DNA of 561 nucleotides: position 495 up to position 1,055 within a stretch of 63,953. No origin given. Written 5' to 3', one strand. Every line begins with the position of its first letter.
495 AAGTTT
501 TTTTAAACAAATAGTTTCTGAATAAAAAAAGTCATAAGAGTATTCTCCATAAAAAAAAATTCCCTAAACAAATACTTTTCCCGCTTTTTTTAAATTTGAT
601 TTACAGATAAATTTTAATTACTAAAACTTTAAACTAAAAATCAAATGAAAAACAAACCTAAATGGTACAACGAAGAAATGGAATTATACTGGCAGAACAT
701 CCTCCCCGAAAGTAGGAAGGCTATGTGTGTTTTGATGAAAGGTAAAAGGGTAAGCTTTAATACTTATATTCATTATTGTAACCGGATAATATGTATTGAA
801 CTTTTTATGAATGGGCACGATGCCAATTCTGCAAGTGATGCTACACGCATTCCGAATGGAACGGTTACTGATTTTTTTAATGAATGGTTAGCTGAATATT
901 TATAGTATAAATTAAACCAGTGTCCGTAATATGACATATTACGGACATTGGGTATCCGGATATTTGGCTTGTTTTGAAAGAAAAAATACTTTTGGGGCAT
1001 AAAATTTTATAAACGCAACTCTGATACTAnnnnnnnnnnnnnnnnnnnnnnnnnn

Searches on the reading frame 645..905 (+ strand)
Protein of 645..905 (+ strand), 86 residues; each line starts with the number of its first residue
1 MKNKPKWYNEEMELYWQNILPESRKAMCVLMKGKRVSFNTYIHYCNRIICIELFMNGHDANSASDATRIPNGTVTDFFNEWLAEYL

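Call 11: search_protein_families(library=pfam, proteins=[window:645-905:+], max_evalue=1)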
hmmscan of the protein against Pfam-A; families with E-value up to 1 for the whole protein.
window:645-905:+ (86 aa): 0 families

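Call 12: search_protein_families(library=ncbifam, proteins=[window:645-905:+], max_evalue=1)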
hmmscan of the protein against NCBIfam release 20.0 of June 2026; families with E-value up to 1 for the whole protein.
window:645-905:+ (86 aa): 0 families
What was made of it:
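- On XRE-family HTH regulator: ORF 645-905 has no match (calls 11, 12).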

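Call 95: search_protein_families(library=phrogs, proteins=[window:645-905:+], max_evalue=0.1)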
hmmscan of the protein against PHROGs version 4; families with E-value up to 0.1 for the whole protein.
window:645-905:+ (86 aa): 0 families

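Call 96: search_protein_families(library=padloc, proteins=[window:645-905:+], max_evalue=0.1)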
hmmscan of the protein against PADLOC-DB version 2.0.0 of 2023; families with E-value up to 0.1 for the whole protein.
window:645-905:+ (86 aa): 0 families
